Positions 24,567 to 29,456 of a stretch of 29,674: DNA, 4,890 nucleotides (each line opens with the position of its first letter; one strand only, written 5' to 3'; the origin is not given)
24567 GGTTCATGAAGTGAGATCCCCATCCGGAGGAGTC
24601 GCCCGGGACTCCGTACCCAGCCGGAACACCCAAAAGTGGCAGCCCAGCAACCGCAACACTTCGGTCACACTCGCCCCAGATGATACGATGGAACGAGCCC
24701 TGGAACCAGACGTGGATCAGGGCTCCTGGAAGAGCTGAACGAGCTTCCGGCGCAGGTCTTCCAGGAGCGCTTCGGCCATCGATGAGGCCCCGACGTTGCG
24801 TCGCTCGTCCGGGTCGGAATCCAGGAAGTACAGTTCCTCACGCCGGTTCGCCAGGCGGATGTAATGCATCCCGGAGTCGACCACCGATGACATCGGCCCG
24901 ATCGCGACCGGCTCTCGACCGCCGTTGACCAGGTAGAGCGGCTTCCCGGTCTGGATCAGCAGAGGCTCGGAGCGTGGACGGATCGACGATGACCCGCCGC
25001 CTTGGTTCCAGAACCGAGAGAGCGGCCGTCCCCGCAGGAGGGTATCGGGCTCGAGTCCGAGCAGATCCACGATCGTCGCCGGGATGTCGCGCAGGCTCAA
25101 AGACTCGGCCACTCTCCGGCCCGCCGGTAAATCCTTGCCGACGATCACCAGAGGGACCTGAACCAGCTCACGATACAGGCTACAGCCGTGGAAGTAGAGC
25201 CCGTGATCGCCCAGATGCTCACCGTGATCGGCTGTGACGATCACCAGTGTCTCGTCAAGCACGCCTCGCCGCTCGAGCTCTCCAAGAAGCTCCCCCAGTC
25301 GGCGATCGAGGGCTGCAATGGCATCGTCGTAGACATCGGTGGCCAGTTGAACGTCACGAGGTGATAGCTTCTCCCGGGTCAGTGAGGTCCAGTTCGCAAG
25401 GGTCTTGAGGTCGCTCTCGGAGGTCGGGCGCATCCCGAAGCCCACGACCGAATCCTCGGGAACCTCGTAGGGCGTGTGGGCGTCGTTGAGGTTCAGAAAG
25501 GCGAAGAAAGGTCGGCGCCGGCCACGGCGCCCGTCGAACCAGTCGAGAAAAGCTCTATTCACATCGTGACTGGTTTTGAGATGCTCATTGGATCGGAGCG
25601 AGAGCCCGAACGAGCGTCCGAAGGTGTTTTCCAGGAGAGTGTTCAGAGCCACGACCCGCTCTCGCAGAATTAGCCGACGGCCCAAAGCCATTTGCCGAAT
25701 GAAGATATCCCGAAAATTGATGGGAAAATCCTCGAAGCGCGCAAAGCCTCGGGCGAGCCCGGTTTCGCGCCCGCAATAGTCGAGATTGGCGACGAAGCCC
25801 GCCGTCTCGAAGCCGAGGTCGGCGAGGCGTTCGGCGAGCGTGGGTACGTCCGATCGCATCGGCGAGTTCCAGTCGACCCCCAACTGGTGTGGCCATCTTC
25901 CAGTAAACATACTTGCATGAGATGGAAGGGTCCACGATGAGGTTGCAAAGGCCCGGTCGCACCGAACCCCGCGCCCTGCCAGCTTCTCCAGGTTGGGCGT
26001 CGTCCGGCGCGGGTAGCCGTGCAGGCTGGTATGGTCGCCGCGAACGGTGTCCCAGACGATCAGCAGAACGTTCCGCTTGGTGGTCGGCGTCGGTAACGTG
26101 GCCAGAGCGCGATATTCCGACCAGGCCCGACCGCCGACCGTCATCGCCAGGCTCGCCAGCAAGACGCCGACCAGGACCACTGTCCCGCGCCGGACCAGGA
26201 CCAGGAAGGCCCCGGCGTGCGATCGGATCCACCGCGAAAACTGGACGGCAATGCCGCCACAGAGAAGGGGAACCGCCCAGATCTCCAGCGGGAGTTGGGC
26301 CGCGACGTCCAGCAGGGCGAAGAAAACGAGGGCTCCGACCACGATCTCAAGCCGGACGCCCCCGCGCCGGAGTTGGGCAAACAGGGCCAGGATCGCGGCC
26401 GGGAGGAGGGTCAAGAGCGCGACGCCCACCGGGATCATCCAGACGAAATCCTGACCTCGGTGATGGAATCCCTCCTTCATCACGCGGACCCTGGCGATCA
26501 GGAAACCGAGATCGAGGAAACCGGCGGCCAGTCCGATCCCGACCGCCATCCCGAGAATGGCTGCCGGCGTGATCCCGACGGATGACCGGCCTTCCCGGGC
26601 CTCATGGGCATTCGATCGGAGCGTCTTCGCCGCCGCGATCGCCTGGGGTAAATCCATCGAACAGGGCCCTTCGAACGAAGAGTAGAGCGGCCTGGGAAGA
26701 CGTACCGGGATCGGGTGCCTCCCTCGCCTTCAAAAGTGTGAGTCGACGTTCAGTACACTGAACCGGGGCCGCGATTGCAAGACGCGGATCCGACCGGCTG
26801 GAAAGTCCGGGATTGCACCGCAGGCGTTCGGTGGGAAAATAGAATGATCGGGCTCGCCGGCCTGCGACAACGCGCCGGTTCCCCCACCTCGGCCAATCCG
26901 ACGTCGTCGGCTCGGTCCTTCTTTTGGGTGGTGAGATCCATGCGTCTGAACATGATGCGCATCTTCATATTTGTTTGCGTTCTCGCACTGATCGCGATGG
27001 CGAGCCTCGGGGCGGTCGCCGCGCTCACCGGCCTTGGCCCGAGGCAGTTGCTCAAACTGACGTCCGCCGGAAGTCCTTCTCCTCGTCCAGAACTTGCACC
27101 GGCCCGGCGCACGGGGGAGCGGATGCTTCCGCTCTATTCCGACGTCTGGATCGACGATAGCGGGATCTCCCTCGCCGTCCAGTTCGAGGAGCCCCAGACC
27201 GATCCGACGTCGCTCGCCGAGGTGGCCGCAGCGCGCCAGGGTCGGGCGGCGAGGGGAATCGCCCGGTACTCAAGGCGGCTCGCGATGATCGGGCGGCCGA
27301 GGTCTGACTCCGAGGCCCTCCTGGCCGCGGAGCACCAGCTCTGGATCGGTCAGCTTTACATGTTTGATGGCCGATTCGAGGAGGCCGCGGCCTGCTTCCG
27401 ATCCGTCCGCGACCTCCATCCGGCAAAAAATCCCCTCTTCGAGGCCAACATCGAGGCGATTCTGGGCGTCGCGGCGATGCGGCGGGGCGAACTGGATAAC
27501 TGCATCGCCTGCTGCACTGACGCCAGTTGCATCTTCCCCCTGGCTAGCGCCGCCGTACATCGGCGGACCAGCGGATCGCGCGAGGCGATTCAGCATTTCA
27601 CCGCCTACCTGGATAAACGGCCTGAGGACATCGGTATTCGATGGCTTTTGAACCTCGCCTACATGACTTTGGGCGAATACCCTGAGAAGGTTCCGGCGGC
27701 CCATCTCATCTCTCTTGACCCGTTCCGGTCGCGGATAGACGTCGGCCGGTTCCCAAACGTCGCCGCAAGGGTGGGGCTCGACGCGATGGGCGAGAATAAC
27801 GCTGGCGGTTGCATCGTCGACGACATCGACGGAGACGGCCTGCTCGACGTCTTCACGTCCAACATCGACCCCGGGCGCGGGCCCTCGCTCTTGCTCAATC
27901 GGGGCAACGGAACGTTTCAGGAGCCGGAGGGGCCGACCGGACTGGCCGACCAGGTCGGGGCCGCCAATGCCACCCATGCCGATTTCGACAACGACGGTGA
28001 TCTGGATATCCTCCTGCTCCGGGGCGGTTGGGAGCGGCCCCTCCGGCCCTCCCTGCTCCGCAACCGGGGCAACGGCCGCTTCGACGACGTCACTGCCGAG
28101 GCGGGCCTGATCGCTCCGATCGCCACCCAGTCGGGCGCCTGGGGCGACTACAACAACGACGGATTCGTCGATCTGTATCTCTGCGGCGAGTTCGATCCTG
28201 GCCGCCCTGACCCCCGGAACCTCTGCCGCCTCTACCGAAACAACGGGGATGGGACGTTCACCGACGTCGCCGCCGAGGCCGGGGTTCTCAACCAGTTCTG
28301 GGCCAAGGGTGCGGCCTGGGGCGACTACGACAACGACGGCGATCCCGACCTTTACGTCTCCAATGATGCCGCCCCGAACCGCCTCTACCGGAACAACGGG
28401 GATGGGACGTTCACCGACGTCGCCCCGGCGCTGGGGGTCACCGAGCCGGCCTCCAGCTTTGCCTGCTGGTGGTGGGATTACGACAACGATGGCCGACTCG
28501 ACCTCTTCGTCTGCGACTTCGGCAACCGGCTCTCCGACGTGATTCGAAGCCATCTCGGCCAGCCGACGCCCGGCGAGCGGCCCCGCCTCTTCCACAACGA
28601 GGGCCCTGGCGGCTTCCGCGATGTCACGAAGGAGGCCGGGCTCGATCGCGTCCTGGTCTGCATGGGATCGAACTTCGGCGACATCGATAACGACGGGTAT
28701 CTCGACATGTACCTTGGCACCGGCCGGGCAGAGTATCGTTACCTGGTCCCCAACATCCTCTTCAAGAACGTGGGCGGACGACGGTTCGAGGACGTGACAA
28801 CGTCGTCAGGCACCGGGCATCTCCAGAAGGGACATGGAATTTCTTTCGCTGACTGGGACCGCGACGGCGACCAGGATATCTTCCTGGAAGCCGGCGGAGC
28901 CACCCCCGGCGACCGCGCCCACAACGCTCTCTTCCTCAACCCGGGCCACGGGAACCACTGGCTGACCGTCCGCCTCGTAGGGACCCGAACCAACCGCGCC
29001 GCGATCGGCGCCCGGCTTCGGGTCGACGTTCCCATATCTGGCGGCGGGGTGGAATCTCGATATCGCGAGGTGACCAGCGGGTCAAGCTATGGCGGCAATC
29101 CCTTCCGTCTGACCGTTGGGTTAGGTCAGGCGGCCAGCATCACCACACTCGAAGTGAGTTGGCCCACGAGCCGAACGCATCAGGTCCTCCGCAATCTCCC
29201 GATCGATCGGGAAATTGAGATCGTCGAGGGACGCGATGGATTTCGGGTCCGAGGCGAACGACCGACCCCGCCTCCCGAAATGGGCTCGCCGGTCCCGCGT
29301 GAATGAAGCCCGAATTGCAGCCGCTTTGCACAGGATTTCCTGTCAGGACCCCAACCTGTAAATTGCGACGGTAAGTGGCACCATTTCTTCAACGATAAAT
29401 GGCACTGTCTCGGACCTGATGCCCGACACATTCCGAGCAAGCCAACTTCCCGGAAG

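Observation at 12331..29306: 17-kb cluster for an uncharacterised periplasmic or cell-surface system: pilin-like DUF1559 + heptaheme cytochromes + TPR scaffolds + Thr-type AP-superfamily enzymes + ASPIC/UnbV propeller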

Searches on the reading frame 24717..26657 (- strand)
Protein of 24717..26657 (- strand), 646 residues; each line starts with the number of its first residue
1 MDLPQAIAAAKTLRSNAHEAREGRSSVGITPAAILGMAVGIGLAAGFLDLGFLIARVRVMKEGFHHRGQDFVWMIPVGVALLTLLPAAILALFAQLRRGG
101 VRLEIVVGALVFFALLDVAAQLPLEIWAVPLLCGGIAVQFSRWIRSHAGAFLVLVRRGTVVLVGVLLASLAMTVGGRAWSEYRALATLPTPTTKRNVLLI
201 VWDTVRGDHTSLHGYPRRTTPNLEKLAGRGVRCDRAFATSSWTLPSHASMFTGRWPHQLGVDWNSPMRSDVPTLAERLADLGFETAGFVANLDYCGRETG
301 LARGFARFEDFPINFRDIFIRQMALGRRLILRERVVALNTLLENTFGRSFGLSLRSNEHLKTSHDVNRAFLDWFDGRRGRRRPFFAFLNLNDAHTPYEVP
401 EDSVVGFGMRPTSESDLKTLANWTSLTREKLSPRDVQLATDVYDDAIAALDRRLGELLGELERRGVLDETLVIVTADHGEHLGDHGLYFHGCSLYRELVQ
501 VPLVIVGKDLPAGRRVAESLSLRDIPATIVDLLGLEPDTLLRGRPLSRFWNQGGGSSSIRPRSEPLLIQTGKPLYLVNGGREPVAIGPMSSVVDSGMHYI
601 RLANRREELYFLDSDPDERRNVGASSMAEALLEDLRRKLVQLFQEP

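Call 4: search_protein_families(library=pfam, proteins=[window:24717-26657:-], max_evalue=0.01)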
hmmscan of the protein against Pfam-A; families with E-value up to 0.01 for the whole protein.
window:24717-26657:- (646 aa): 6 families
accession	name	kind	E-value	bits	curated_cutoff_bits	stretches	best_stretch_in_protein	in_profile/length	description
PF00884.28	Sulfatase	-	1.5e-38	133.2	25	1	195-534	1-300/301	Sulfatase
PF01663.27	Phosphodiest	-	4.3e-13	50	23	2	443-479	184-220/342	Type I phosphodiesterase / nucleotide pyrophosphatase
PF01676.23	Metalloenzyme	-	2e-06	27.9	24.3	1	445-536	171-251/252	Metalloenzyme superfamily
PF02995.22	DUF229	-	0.00016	21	25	1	445-485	308-348/496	Protein of unknown function (DUF229)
PF07394.17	DUF1501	-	0.00028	20.6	27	1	444-479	265-300/390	Protein of unknown function (DUF1501)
PF16347.10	SGSH_C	-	0.0029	18.2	29.3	0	605-643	114-152/154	N-sulphoglucosamine sulphohydrolase, C-terminal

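Call 6: search_protein_families(library=ncbifam, proteins=[window:24717-26657:-], max_evalue=0.001)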
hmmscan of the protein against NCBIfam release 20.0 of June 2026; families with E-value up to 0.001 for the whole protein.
window:24717-26657:- (646 aa): 24 families
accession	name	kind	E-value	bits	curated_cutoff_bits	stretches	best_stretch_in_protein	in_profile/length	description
TIGR03417.1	chol_sulfatase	equivalog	1.8e-34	119.5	433.45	2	417-640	229-437/500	choline-sulfatase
NF010322.0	PRK13759.1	equivalog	4.7e-33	114.4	481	2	358-644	177-458/486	arylsulfatase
NF045661.1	HdlasePehA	equivalog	1.5e-22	79.9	900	2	430-628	271-470/506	phosphoric/sulfuric ester hydrolase PehA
NF052527.1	Mn_arylsulf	exception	8.9e-13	47.9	850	1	376-534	192-360/479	manganese-dependent arylsulfatase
NF028537.1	P_eth_NH2_trans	domain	4.9e-12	45.1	500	2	440-492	410-462/527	phosphoethanolamine--lipid A transferase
NF038075.1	fam_STM4013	hypoth_equivalog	3.3e-11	43.1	250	2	194-259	7-70/261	STM4013/SEN3800 family hydrolase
NF007160.0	PRK09598.1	equivalog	6e-09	34.7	561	1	441-492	404-453/523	phosphoethanolamine--lipid A transferase EptA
NF038282.1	LapC_YejM_PbgA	exception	9.1e-09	34.1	825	1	422-531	393-498/584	LPS biosynthesis-modulating metalloenzyme YejM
NF008619.0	PRK11598.1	equivalog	8.3e-08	31.2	660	0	440-493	418-471/546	phosphoethanolamine transferase EptA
NF047438.1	polymyxin_MCR12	exception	9.8e-08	30.8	1200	1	435-493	415-473/548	MCR-12 family phosphoethanolamine--lipid A transferase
NF000465.1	polymyxin_MCR1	exception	6.1e-07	28.7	1100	0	186-230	229-273/541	MCR-1 family phosphoethanolamine--lipid A transferase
NF012159.0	polymyxin_MCR2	exception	1.9e-06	26.9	1200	0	186-230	227-271/538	MCR-2 family phosphoethanolamine--lipid A transferase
NF033670.1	polymyxin_MCR6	exception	5.4e-06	25.5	1235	0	187-227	228-268/538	MCR-6 family phosphoethanolamine--lipid A transferase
NF033463.1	polymyxin_MCR5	exception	1.1e-05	24.3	1250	0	441-493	423-474/547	MCR-5 family phosphoethanolamine--lipid A transferase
NF003766.0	PRK05362.1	equivalog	1.6e-05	23.9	256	1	442-538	302-385/396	phosphopentomutase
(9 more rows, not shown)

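Call 23: search_solved_structures(query=window:24717-26657:-, max_evalue=0.00001)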
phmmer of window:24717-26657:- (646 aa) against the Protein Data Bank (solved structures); distinct sequences matched with E-value up to 0.00001: 84 (the best 60 are shown).
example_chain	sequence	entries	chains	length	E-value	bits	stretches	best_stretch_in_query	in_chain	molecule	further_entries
4upi_A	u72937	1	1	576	1e-30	109.9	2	357-635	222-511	SULFATASE FAMILY PROTEIN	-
6pt6_B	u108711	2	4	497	1.8e-27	99.2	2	364-557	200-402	exo-2S-iota carrageenan S1 sulfatase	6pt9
6ptk_A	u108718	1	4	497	2.5e-27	98.8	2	364-557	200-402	exo-2S-iota carrageenan S1 sulfatase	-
6pt4_B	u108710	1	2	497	3.3e-27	98.4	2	364-557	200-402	exo-2S-iota carrageenan S1 sulfatase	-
4upl_A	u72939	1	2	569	7e-21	77.5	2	192-283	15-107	SULFATASE FAMILY PROTEIN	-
4uph_A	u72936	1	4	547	4.1e-20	74.9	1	434-628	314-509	SULFATASE (SULFURIC ESTER HYDROLASE) PROTEIN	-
5g2v_A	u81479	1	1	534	8e-20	74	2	445-549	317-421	N-ACETYLGLUCOSAMINE-6-SULFATASE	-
6fny_A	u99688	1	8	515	1.8e-19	72.8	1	434-623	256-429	Choline-sulfatase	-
7pth_A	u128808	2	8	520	4.7e-19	71.4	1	434-623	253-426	Choline sulfatase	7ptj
6g5z_A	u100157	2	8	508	2.5e-18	69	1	434-623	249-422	Choline-sulfatase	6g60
9bes_B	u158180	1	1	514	3.4e-18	68.6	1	442-541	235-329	S1_8A Sulfatase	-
9bb9_A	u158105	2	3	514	3.9e-18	68.4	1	442-541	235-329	S1_8A sulfatase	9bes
6b0k_A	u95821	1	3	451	5.5e-16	61.3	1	194-407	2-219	Iota-carrageenan sulfatase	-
6b0j_A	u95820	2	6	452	5.6e-16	61.3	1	194-408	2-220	Iota-carrageenan sulfatase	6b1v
6bia_A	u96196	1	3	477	6.7e-16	61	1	193-407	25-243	Sulfatase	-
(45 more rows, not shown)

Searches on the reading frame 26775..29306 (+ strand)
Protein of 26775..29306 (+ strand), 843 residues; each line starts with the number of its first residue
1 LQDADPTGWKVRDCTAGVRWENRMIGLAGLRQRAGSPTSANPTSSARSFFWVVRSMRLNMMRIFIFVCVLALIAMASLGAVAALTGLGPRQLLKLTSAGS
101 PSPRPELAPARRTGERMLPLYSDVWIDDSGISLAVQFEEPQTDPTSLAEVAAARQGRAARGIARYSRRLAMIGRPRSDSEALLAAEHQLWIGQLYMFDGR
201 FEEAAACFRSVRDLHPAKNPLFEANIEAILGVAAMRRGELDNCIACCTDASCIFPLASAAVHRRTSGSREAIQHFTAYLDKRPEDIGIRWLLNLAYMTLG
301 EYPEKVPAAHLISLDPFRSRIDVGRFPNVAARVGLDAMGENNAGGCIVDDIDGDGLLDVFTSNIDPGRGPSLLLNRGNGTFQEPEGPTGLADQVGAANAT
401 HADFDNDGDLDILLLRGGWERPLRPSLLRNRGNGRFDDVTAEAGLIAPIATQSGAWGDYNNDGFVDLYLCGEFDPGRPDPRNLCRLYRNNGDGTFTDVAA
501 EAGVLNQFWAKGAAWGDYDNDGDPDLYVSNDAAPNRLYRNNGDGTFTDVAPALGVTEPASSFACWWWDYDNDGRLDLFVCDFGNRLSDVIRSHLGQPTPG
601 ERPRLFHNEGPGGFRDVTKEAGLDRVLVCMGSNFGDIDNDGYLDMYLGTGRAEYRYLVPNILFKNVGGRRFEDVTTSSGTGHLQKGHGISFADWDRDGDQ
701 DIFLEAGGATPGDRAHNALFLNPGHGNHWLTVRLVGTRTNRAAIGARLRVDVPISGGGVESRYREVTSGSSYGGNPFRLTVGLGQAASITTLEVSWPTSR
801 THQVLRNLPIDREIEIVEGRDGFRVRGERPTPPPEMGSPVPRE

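Call 4: search_protein_families(library=pfam, proteins=[window:26775-29306:+], max_evalue=0.01)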
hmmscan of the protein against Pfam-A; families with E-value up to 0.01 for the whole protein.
window:26775-29306:+ (843 aa): 6 families
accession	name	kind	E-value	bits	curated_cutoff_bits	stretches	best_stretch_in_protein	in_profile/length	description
PF13517.12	FG-GAP_3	-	2.4e-50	169.4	26.9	6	517-579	1-61/61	FG-GAP-like repeat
PF07593.17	UnbV_ASPIC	-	6.9e-13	48.7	23.4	1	743-814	1-67/68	ASPIC and UnbV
PF01839.29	FG-GAP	-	1.6e-07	31.5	22.1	1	514-544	6-32/37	FG-GAP repeat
PF07719.23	TPR_2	-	0.00021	21.6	27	0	190-216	6-32/34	Tetratricopeptide repeat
PF00515.34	TPR_1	-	0.00037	20.6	27.8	0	191-216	7-32/34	Tetratricopeptide repeat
PF13432.12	TPR_16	-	0.005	17.7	32.7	0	192-241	4-48/65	Tetratricopeptide repeat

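Call 6: search_protein_families(library=ncbifam, proteins=[window:26775-29306:+], max_evalue=0.001)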
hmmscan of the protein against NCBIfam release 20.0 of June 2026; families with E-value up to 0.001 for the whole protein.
window:26775-29306:+ (843 aa): 0 families

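Call 25: search_solved_structures(query=window:26940-29306:+, max_evalue=0.001)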
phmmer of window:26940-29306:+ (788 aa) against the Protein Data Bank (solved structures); distinct sequences matched with E-value up to 0.001: 1.
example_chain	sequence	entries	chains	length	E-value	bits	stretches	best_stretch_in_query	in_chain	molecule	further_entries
9etn_A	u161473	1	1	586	2.5e-15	59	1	290-766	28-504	Cartilage acidic protein 1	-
